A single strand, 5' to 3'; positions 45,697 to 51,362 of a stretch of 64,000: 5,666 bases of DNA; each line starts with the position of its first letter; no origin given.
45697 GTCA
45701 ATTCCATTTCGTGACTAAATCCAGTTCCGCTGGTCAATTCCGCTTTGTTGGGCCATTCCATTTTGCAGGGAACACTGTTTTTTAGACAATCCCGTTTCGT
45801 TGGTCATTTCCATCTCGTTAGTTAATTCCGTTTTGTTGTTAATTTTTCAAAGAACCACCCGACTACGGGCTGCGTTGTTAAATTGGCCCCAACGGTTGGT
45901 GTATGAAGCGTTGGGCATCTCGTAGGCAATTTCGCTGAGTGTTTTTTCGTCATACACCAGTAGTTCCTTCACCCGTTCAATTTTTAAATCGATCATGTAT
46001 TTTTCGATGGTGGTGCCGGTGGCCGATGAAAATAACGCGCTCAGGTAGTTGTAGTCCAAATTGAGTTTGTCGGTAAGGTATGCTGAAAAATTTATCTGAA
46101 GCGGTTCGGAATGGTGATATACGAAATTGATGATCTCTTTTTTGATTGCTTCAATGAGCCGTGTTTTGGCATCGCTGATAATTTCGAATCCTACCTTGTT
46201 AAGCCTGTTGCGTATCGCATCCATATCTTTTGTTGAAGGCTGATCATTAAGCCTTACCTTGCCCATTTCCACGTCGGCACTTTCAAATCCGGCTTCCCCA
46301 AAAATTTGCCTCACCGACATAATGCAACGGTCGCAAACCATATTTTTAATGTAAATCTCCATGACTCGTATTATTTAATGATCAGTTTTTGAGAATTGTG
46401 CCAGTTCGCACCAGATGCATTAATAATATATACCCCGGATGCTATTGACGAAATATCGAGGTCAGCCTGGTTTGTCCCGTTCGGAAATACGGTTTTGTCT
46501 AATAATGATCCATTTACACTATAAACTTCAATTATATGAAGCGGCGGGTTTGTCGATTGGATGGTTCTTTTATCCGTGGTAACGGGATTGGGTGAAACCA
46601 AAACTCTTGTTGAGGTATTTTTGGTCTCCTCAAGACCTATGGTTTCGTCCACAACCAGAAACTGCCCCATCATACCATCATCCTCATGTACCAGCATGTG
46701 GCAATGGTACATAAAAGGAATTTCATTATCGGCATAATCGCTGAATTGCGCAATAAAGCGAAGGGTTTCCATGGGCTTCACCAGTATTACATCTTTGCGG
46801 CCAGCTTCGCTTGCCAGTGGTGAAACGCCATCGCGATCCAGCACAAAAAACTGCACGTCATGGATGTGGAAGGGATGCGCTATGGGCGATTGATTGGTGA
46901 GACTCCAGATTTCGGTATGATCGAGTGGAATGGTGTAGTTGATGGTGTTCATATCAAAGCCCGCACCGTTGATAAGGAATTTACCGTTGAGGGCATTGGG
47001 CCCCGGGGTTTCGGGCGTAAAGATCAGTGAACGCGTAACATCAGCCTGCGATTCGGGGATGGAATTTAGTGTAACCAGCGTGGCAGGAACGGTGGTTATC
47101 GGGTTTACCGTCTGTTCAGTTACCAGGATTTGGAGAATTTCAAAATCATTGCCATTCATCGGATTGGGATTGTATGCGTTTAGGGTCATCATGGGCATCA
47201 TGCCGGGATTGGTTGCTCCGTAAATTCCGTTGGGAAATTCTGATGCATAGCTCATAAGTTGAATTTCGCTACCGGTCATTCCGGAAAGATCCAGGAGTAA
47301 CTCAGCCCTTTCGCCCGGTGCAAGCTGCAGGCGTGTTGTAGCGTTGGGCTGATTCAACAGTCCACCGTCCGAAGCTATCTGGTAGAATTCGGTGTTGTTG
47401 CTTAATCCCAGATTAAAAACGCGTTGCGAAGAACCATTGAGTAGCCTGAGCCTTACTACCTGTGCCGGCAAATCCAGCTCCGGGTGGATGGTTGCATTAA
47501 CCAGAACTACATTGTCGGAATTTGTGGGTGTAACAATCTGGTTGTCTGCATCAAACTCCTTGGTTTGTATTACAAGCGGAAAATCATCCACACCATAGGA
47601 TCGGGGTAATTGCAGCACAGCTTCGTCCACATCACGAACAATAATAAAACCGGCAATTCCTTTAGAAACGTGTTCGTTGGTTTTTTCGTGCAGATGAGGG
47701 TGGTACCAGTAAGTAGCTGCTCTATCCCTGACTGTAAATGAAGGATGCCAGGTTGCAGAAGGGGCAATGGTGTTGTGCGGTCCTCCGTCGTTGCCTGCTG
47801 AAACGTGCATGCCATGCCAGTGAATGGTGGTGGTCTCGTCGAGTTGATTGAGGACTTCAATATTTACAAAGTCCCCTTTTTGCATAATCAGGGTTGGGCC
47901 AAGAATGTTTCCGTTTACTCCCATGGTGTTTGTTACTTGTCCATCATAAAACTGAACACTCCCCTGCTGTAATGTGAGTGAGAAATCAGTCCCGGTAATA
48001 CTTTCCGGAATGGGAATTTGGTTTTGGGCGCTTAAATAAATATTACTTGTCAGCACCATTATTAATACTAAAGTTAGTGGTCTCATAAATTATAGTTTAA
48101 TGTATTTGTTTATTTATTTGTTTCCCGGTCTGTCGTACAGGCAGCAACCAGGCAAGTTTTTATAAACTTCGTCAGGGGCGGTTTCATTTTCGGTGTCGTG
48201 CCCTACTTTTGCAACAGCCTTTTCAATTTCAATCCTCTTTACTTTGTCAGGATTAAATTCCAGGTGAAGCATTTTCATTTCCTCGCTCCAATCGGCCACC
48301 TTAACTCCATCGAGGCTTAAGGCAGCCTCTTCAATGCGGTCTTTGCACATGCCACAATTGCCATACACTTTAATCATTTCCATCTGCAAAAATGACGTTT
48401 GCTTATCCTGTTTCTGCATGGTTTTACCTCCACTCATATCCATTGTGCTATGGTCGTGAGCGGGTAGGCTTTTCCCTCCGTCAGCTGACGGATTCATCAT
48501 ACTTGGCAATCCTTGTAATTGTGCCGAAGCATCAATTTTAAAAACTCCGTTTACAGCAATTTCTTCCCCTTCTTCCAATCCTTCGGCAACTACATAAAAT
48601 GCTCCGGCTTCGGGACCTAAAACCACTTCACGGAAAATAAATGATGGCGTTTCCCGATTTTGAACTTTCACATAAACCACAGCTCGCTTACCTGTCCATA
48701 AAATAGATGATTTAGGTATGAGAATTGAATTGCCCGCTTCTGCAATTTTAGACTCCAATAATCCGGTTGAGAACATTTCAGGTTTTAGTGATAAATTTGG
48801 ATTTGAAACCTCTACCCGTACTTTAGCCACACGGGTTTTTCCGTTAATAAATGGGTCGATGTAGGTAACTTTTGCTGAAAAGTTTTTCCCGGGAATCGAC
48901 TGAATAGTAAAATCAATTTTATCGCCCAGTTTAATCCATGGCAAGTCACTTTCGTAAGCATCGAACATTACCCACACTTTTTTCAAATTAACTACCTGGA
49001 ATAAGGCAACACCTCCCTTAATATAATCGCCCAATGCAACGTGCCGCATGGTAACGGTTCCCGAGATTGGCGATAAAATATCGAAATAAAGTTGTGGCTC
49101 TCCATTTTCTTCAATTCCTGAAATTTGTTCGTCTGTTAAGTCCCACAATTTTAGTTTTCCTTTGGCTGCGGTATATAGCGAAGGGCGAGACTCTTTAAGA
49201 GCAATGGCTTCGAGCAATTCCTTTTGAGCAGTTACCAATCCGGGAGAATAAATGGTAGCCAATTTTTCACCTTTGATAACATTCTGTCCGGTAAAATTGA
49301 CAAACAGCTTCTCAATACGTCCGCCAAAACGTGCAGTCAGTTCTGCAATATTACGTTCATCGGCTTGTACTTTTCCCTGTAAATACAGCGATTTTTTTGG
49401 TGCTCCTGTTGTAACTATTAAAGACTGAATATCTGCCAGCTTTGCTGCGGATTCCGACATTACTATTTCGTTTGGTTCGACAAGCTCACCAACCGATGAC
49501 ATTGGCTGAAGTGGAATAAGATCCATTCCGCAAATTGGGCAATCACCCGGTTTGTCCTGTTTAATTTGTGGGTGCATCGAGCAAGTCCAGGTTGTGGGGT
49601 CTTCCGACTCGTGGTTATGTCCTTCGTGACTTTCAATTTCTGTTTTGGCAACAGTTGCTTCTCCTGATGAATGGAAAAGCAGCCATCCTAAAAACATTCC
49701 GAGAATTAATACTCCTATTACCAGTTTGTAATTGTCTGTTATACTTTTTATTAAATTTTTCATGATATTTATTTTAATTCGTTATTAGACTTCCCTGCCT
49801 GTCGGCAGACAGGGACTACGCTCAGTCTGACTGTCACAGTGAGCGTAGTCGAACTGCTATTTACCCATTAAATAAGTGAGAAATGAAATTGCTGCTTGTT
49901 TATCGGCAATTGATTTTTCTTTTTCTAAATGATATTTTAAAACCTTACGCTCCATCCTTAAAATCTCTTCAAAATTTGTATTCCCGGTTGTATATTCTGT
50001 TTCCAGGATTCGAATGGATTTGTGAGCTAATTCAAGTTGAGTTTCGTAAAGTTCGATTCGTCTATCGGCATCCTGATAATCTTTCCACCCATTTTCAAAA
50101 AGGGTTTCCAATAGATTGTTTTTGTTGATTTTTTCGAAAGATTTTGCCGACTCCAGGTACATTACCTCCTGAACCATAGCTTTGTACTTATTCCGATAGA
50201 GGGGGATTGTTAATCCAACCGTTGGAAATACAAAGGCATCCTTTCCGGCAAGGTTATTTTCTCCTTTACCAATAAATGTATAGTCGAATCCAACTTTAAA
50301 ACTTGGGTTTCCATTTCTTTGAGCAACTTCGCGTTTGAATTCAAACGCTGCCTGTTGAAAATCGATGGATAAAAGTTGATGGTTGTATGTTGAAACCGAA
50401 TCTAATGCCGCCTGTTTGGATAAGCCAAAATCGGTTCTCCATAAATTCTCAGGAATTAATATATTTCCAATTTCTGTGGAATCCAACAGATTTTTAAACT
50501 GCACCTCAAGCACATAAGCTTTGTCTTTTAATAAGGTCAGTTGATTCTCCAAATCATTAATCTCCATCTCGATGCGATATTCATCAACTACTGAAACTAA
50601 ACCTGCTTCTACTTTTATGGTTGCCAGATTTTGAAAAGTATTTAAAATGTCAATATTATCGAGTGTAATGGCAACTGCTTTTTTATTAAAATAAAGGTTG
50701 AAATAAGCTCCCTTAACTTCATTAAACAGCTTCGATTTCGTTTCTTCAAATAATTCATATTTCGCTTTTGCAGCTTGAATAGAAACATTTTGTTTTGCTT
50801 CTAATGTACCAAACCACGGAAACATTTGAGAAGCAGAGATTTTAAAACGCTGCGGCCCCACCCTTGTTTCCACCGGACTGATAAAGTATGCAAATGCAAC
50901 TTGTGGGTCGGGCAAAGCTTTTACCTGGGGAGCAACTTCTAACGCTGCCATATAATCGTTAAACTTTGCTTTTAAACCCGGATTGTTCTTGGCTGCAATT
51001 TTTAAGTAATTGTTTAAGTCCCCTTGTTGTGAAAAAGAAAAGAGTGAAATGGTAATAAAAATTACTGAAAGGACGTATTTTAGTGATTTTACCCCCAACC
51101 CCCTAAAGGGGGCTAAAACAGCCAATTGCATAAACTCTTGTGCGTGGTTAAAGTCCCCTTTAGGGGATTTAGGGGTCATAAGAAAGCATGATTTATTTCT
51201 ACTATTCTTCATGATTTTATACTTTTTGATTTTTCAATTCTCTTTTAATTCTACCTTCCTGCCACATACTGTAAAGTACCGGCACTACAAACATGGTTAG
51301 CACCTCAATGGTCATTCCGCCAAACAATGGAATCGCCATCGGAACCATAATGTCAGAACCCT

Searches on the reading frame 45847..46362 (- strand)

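Call 37: search_protein_families(library=pfam, proteins=[window:45847-46362:-], max_evalue=0.000001)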
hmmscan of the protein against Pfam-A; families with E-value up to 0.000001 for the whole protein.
window:45847-46362:- (171 aa): 1 family
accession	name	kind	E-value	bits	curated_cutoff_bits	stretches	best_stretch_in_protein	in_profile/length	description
PF12833.13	HTH_18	-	4.2e-08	33.8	33.6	1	97-148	2-53/80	Helix-turn-helix domain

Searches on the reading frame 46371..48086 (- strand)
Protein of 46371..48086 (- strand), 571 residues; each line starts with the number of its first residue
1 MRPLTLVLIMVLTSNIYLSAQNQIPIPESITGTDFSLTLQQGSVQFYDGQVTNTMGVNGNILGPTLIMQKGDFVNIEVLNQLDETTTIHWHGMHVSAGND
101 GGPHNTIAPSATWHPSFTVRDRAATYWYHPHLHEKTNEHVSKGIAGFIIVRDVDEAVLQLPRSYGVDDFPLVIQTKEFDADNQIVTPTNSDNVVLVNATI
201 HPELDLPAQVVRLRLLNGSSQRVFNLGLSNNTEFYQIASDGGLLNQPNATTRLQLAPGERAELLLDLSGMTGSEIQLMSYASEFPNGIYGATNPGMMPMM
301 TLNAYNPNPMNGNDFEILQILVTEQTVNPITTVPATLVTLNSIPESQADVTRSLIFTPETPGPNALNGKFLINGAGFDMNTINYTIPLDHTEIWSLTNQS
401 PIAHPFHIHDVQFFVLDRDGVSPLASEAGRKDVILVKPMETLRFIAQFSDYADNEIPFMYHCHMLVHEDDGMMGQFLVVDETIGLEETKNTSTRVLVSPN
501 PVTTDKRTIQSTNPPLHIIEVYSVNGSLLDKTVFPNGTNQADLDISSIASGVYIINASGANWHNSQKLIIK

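Call 38: search_protein_families(library=pfam, proteins=[window:46371-48086:-], max_evalue=0.000001)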
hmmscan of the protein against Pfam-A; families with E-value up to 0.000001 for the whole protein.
window:46371-48086:- (571 aa): 3 families
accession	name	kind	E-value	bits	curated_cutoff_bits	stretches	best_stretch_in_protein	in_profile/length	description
PF07732.21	Cu-oxidase_3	-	3.3e-34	117.9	21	1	40-152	3-116/119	Multicopper oxidase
PF07731.20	Cu-oxidase_2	-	9.3e-28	97.1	20.4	1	367-480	23-135/137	Multicopper oxidase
PF18962.6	Por_Secre_tail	-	2.2e-09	37.9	27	1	498-570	2-75/75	Secretion system C-terminal sorting domain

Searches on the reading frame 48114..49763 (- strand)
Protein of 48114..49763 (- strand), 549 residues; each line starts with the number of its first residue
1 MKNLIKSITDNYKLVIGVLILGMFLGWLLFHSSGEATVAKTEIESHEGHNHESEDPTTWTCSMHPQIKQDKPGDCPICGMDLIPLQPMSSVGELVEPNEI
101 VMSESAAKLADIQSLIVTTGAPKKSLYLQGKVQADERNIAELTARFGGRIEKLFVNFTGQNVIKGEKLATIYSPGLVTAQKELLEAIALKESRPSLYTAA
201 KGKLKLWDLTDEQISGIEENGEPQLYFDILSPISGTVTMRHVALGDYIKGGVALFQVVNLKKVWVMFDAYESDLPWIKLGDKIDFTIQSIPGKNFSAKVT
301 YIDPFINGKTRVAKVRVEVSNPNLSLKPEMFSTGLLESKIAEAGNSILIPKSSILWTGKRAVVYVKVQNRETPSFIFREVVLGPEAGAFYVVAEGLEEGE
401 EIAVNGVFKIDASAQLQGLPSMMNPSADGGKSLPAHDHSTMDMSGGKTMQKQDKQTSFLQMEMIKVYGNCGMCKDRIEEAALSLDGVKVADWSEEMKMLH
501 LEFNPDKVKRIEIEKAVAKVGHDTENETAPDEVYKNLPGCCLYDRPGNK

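Call 38: search_protein_families(library=pfam, proteins=[window:48114-49763:-], max_evalue=0.000001)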
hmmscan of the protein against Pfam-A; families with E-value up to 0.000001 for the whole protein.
window:48114-49763:- (549 aa): 3 families
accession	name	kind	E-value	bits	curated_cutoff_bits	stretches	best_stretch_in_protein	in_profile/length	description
PF16576.10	HlyD_D23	-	4.4e-68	229.2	30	1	124-331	4-213/214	Barrel-sandwich domain of CusB or HlyD membrane-fusion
PF13437.12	HlyD_3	-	2.2e-18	67.4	22.2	1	229-328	2-105/106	HlyD family secretion protein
PF19335.5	HMBD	-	2e-14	53.7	23.6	1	59-84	2-27/28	Heavy metal binding domain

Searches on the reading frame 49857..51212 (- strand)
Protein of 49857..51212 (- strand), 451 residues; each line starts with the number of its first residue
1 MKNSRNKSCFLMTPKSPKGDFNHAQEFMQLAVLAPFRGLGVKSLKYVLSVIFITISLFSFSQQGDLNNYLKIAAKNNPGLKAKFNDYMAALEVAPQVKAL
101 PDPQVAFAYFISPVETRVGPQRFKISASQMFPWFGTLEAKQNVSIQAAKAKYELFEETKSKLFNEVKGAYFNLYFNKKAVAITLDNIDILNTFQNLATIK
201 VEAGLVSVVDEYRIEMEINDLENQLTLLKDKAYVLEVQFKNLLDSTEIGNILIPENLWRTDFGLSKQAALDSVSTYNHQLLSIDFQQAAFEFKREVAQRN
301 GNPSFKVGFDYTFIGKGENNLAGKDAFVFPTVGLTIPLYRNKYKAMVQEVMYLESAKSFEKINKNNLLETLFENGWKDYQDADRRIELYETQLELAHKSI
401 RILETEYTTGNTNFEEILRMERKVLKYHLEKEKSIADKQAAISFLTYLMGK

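Call 38: search_protein_families(library=pfam, proteins=[window:49857-51212:-], max_evalue=0.000001)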
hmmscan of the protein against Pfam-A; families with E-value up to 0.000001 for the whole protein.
window:49857-51212:- (451 aa): 1 family
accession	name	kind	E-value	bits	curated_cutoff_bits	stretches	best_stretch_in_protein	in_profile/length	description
PF02321.23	OEP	-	2.5e-31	109.4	22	2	66-243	1-186/187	Outer membrane efflux protein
